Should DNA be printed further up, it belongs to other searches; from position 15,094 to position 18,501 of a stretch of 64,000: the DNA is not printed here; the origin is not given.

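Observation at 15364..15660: VirB2/TrbC-type pilin hairpin used as N-terminal module of a 1036-aa protein (paralogous copy at 18476-18776)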

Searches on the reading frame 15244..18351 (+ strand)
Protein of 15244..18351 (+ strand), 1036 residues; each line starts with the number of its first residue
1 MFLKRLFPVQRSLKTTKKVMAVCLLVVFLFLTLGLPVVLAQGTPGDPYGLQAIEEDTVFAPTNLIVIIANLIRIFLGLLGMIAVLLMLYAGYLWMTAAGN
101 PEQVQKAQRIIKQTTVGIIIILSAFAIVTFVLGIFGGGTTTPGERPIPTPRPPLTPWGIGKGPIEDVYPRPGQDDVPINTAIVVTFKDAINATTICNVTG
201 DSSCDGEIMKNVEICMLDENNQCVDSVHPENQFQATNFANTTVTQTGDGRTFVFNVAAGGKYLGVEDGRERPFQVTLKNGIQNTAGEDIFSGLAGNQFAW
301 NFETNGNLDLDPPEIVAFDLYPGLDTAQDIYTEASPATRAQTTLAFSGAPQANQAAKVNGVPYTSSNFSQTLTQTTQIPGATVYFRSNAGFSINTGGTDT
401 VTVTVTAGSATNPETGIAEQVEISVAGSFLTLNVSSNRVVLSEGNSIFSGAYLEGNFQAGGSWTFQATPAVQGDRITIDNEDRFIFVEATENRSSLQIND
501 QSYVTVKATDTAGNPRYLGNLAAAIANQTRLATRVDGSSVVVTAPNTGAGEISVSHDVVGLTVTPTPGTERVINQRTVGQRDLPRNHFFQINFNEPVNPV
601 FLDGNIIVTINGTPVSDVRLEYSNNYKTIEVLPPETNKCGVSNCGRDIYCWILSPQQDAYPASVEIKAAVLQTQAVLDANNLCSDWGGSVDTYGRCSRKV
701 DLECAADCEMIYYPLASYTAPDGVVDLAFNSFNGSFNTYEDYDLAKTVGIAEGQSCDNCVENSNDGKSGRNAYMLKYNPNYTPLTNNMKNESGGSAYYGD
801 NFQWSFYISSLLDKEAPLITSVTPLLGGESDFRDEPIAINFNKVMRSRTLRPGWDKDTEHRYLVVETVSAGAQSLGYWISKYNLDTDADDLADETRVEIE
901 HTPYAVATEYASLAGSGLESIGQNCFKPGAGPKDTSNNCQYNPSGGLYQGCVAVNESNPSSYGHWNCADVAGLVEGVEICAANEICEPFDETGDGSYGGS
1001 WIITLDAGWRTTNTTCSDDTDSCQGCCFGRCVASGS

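Call 5: search_protein_families(library=pfam, proteins=[window:15244-18351:+], max_evalue=1)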
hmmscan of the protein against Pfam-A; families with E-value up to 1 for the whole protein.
window:15244-18351:+ (1036 aa): 5 families
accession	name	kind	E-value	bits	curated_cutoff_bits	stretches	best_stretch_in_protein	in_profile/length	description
PF18895.5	T4SS_pilin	-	8.9e-08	32.5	26.6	1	66-131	7-71/71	Type IV secretion system pilin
PF13205.12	Big_5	-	9e-07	30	23.6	1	165-286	8-92/105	Bacterial Ig-like domain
PF02322.20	Cyt_bd_oxida_II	-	0.0031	17.4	35.6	1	16-132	109-212/302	Cytochrome bd terminal oxidase subunit II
PF00001.26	7tm_1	-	0.088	12.7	30.5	1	12-133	95-220/260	7 transmembrane receptor (rhodopsin family)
PF13623.11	SurA_N_2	-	0.22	11.8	28.5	0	347-377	36-65/145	SurA-like N-terminal domain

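Call 10: search_protein_families(library=ncbifam, proteins=[window:15244-18351:+], max_evalue=0.1)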
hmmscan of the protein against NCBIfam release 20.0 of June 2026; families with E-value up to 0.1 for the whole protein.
window:15244-18351:+ (1036 aa): 2 families
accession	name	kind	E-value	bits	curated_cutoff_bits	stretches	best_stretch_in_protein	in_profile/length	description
NF045849.1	ICE_MMCAP2_0565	equivalog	2.4e-08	33.5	40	1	63-134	8-79/80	Mbov_0395 family pilin-like conjugal transfer protein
NF050085.1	LIC10280_fam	exception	0.061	13.7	100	0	941-969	10-38/85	LIC10280 family protein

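Call 14: find_homologous_proteins(query=window:15244-18351:+)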
Query window:15244-18351:+ (1036 aa): 29 proteins with E <= 0.001 among 8000 candidates.
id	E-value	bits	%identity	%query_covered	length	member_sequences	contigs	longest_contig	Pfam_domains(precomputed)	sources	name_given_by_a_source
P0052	0.0e+0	2390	100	100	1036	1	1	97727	PF13205.13,PF18895.6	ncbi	-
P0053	1.1e-232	793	42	100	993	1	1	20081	PF13205.13,PF18895.6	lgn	-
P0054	2.9e-179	616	38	95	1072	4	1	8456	PF13205.13,PF18895.6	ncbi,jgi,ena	-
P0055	9.0e-154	532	36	98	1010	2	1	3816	PF13205.13,PF18895.6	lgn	-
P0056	1.2e-146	508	36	94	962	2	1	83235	PF13205.13,PF18895.6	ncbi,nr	ncbi:MAG: Ig-like domain-containing protein [Candidatus Buchananbacteria bacterium]|nr:Ig-like domai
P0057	2.0e-142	494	32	99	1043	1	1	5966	PF13205.13,PF18895.6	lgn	-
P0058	3.5e-142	494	34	100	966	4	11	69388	PF13205.13,PF18895.6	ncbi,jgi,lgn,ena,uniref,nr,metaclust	ncbi:MAG: hypothetical protein A3A02_01430 [Candidatus Buchananbacteria bacterium RIFCSPLOWO2_01_FUL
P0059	8.6e-140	486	34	99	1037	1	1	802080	PF18895.6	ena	-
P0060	7.9e-129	449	34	100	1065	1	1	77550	PF13205.13,PF18895.6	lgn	-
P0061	2.2e-115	405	32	100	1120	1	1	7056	PF13205.13,PF18895.6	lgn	-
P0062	2.8e-69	252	29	88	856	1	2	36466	PF13205.13,PF18895.6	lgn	-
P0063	2.7e-62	229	28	87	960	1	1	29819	PF18895.6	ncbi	ncbi:MAG: hypothetical protein WC323_01525, partial [Patescibacteria group bacterium]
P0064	2.8e-53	199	31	27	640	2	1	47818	PF13205.13,PF18895.6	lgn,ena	-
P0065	1.5e-38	151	34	27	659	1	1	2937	PF13205.13,PF18895.6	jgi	-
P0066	3.5e-38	149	34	27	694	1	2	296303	PF13205.13,PF18895.6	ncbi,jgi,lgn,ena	-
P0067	4.4e-38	149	27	30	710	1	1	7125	PF13205.13,PF18895.6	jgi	-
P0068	4.6e-37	146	32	30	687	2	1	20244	PF13205.13,PF18895.6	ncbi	-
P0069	4.8e-36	142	31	31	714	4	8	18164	PF13205.13,PF18895.6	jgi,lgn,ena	-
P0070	2.8e-35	140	30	32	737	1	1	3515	PF13205.13,PF18895.6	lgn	-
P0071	4.4e-34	136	31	31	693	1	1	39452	PF13205.13,PF18895.6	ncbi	-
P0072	3.0e-31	126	32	27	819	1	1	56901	PF13205.13,PF18895.6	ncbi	ncbi:Ig-like domain-containing protein [Patescibacteria group bacterium]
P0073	9.3e-31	125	31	23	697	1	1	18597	PF18895.6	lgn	-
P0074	9.5e-31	125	29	30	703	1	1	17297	PF13205.13,PF18895.6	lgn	-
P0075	9.0e-30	122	33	26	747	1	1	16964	PF13205.13,PF18895.6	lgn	-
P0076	1.9e-29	120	28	25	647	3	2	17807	PF13205.13,PF18895.6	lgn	-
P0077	3.9e-26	109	41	15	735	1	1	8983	PF13205.13,PF18895.6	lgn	-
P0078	1.1e-23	101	30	25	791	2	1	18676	PF13205.13,PF18895.6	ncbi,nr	ncbi:MAG TPA: pilin [Patescibacteria group bacterium]|nr:pilin [Patescibacteria group bacterium]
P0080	1.3e-13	68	43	12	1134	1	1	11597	PF01833.31,PF18895.6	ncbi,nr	ncbi:MAG: IPT/TIG domain-containing protein, partial [Patescibacteria group bacterium]|nr:IPT/TIG do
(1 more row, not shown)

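Call 26: find_encoding_contigs(protein=P0059, flank=10000, max_places=2)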
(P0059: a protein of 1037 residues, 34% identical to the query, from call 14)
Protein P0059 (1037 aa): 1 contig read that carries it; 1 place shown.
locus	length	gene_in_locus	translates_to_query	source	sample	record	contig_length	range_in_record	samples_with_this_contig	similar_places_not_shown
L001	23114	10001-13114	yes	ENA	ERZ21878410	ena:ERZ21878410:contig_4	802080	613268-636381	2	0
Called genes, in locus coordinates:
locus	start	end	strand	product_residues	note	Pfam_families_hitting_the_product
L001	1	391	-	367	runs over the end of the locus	PF02481:DNA_processg_A, PF17782:WHD_DprA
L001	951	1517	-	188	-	PF01195:Pept_tRNA_hydro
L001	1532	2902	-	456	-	PF00009:GTP_EFTU, PF01926:MMR_HSR1, PF02421:FeoB_N, PF00009:GTP_EFTU, PF01926:MMR_HSR1, PF02421:FeoB_N, PF04548:AIG1, PF14714:KH_dom-like, +6 more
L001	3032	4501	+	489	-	PF00069:Pkinase (weak), PF01636:APH (weak)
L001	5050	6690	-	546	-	PF03816:LytR_cpsA_psr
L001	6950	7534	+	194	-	PF10502:Peptidase_S26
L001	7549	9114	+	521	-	PF13393:tRNA-synt_His, PF00587:tRNA-synt_2b, PF03129:HGTP_anticodon (weak)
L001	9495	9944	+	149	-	PF09424:YqeY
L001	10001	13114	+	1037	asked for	PF18895:T4SS_pilin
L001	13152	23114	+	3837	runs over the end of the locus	PF04956:TrbC (weak), PF18895:T4SS_pilin, PF13205:Big_5 (faint), PF13948:DUF4215 (weak)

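Call 27: find_encoding_contigs(protein=P0058, flank=10000, max_places=2)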
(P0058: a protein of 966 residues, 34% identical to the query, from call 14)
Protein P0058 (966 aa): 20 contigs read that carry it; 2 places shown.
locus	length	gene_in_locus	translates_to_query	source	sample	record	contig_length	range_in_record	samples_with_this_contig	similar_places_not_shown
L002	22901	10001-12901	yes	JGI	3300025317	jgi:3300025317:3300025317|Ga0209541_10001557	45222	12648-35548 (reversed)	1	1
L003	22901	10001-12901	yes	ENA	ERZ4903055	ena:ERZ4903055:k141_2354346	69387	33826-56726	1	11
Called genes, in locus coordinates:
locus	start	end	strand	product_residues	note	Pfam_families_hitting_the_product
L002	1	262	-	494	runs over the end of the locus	PF00009:GTP_EFTU (weak), PF01926:MMR_HSR1, PF02421:FeoB_N, PF00009:GTP_EFTU, PF01926:MMR_HSR1, PF02421:FeoB_N, PF04548:AIG1 (weak), PF14714:KH_dom-like, +10 more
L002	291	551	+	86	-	-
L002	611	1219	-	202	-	-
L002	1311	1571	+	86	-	-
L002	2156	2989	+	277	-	-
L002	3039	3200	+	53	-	-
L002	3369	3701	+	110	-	PF10648:Gmad2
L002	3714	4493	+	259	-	-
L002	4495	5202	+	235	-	-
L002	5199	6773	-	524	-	PF03816:LytR_cpsA_psr, PF13399:LytR_C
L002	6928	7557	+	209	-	PF10502:Peptidase_S26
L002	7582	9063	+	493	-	PF13393:tRNA-synt_His, PF00587:tRNA-synt_2b, PF03129:HGTP_anticodon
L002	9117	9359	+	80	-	-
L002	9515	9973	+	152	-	PF09424:YqeY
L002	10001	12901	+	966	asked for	PF18895:T4SS_pilin, PF13205:Big_5 (faint)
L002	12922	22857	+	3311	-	PF18895:T4SS_pilin, PF01833:TIG (weak), PF13385:Laminin_G_3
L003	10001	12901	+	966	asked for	PF18895:T4SS_pilin, PF13205:Big_5 (faint)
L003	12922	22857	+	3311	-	PF18895:T4SS_pilin, PF01833:TIG (weak), PF13385:Laminin_G_3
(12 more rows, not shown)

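Call 28: find_encoding_contigs(protein=P0066, flank=10000, max_places=2)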
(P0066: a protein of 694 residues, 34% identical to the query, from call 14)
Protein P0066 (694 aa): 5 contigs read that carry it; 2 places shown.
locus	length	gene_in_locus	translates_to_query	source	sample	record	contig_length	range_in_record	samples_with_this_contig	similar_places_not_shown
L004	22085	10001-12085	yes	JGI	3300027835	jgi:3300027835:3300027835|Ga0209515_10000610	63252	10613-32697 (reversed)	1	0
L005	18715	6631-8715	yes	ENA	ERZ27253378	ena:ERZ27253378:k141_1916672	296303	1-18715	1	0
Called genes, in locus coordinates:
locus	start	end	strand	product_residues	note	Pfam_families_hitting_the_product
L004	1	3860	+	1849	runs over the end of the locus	-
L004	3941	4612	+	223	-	PF01746:tRNA_m1G_MT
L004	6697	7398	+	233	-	-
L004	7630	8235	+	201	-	PF10502:Peptidase_S26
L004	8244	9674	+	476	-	PF13393:tRNA-synt_His, PF00587:tRNA-synt_2b, PF03129:HGTP_anticodon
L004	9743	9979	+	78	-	-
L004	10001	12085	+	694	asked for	PF18895:T4SS_pilin, PF13205:Big_5 (faint)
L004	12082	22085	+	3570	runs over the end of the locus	PF18895:T4SS_pilin, PF13205:Big_5 (faint), PF13385:Laminin_G_3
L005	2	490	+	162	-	?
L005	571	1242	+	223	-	PF01746:tRNA_m1G_MT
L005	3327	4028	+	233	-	-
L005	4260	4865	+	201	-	PF10502:Peptidase_S26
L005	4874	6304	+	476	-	PF13393:tRNA-synt_His, PF00587:tRNA-synt_2b, PF03129:HGTP_anticodon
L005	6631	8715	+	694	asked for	PF18895:T4SS_pilin, PF13205:Big_5 (faint)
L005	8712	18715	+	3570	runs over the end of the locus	PF18895:T4SS_pilin, PF13205:Big_5 (faint), PF13385:Laminin_G_3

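Call 42: search_solved_structures(query=window:15244-18351:+, max_evalue=0.1)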
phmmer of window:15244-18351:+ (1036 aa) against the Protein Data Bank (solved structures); distinct sequences matched with E-value up to 0.1: 0.

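Call 54: find_encoding_contigs(protein=P0052, flank=1000, max_places=3)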
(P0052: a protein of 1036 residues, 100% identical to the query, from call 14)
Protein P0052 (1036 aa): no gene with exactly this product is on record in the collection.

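Call 55: list_cluster_members(proteins=[P0052, P0157])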
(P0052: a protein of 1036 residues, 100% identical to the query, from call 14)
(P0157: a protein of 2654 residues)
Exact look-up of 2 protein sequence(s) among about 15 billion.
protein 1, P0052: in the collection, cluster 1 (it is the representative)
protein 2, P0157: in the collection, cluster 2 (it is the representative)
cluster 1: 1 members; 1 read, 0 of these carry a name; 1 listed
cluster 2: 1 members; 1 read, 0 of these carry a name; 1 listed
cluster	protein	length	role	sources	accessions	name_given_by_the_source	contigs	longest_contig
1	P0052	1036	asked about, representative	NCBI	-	-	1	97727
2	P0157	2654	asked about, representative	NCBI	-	-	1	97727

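Call 56: predict_structure(alignment_id=A2)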
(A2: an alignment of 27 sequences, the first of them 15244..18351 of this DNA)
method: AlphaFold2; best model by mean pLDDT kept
length: 1036 residues; sequences in the alignment: 27
mean_pLDDT: 71.3   pTM: 0.63
mean pLDDT of the five models: 71.3, 70.2, 69.9, 69.6, 69.0
residues with pLDDT >= 90: 335; 70-90: 301; 50-70: 109; < 50: 291
segments of 3 or more residues with pLDDT < 50: 1-17, 32-63, 133-156, 366-466, 780-795, 929-980, 986-1031
pLDDT, mean of each block of 10 residues (from residue 1): 32 48 63 41 36 37 56 75 83 75 80 82 72 43 32 54 89 94 95 94 93 93 72 87 94 88 91 94 93 85 94 86 91 89 90 72 52 34 40 44 46 37 32 38 35 38 49 85 88 83 86 77 91 92 84 88 90 86 94 95 95 94 93 93 81 89 96 91 92 91 67 93 96 90 86 88 88 72 46 59 94 82 62 81 91 63 72 77 86 89 75 80 73 33 34 35 33 37 49 30 28 33 36 53
secondary structure, 60 per line:
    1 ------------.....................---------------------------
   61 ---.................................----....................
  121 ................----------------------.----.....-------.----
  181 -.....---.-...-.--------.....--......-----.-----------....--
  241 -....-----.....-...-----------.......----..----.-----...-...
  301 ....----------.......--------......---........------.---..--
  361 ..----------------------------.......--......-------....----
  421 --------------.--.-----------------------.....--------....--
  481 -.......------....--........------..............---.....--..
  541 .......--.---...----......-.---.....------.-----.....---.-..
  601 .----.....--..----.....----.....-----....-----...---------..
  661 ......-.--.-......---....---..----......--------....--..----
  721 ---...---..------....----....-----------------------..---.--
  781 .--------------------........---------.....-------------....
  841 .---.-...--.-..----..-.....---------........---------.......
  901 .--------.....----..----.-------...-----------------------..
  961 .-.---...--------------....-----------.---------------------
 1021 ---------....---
elements in order (helices of 4 or more, strands of 3 or more residues): H13-33 H64-96 H101-136 E164-168 E182-186 E205-209 E212-217 H235-238 E242-245 E251-255 E271-277 E298-304 E315-321 E330-335 E339-346 E391-397 E400-405 H413-416 E462-466 E475-478 E482-488 E495-498 E501-508 H515-528 E532-536 E539-547 E554-556 E561-566 E572-576 E589-593 E606-610 E619-623 E628-632 E638-641 E647-649 E659-666 H674-678 H682-685 E695-700 E709-712 E724-726 E738-741 E746-749 E802-809 E819-823 E837-841 E863-867 E877-884 E894-901 E910-914 E984-987 E1030-1033

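Call 60: fold_search(model_id=the predicted structure, library=pdb)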
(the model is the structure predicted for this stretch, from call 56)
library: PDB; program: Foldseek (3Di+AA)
matches with E <= 10: 266; with E <= 0.001: 2
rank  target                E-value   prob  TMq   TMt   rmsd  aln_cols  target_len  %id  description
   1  4uj6                  3.5e-07  0.99  0.09  0.13  39.3       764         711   11  Structure of surface layer protein SbsC, domains 1-6 (released 2016-04-27)
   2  4uic                  1.8e-06  0.96  0.09  0.12  39.2       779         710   11  Crystal structure of the S-layer protein rSbsC(31-844) (released 2016-04-13)
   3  6ue7_C                1.1e-03  0.30  0.08  0.14  30.4       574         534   10  Structure of dimeric sIgA complex (released 2020-02-19)
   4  5uwv_E                2.2e-03  0.60  0.06  0.16  24.5       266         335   12  Crystal structure of Mycobacterium abscessus L,D-transpeptidase 2 (released 2017-08-16)
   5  5a42                  2.3e-03  0.10  0.07  0.05  35.0       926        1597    8  Cryo-EM single particle 3D reconstruction of the native conformation of E. coli alpha-2-macroglobulin (ECAM) (released 2015-07-29)
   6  4yfd_B                8.3e-03  0.18  0.07  0.15  21.6       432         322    9  Crystal structure PTP delta Ig1-Fn2 in complex with IL-1RAcP (released 2015-05-06)
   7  6pgw                  1.1e-02  0.08  0.06  0.13  55.0       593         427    9  Crystal structure of zebrafish Protocadherin-19 EC3-6 (released 2020-12-30)
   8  5icu                  1.4e-02  1.00  0.08  0.63   4.2       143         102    8  The crystal structure of CopC from Methylosinus trichosporium OB3b (released 2016-04-06)
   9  1ira_Y                1.9e-02  0.08  0.06  0.14  25.2       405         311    9  COMPLEX OF THE INTERLEUKIN-1 RECEPTOR WITH THE INTERLEUKIN-1 RECEPTOR ANTAGONIST (IL1RA) (released 1998-06-17)
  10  4lp5_A                3.7e-02  0.09  0.06  0.15  37.8       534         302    9  Crystal structure of the full-length human RAGE extracellular domain (VC1C2 fragment) (released 2013-10-16)
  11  8q00_A                4.4e-02  0.97  0.08  0.24   6.5       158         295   12  TssM-Ub-PA complex - A USP-like DUB from B. pseudomallei (193-430) reacted with Ub-PA (released 2023-12-13)
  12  5vl3_R                5.2e-02  0.11  0.04  0.12  24.4       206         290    8  CD22 d1-d3 in complex with therapeutic Fab Epratuzumab (released 2017-10-11)
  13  4aq1_C                5.5e-02  0.03  0.05  0.08  31.6       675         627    9  Structure of the SbsB S-layer protein of Geobacillus stearothermophilus PV72p2 in complex with nanobody KB6 (released 2012-06-13)
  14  4gaf_B                5.8e-02  0.12  0.07  0.20  24.3       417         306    9  Crystal structure of EBI-005, a chimera of human IL-1beta and IL-1Ra, bound to human Interleukin-1 receptor type 1 (released 2013-02-20)
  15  6nfq_B                6.8e-02  0.99  0.08  0.71   3.5       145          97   12  CopC from Pseudomonas fluorescens (released 2019-04-24)
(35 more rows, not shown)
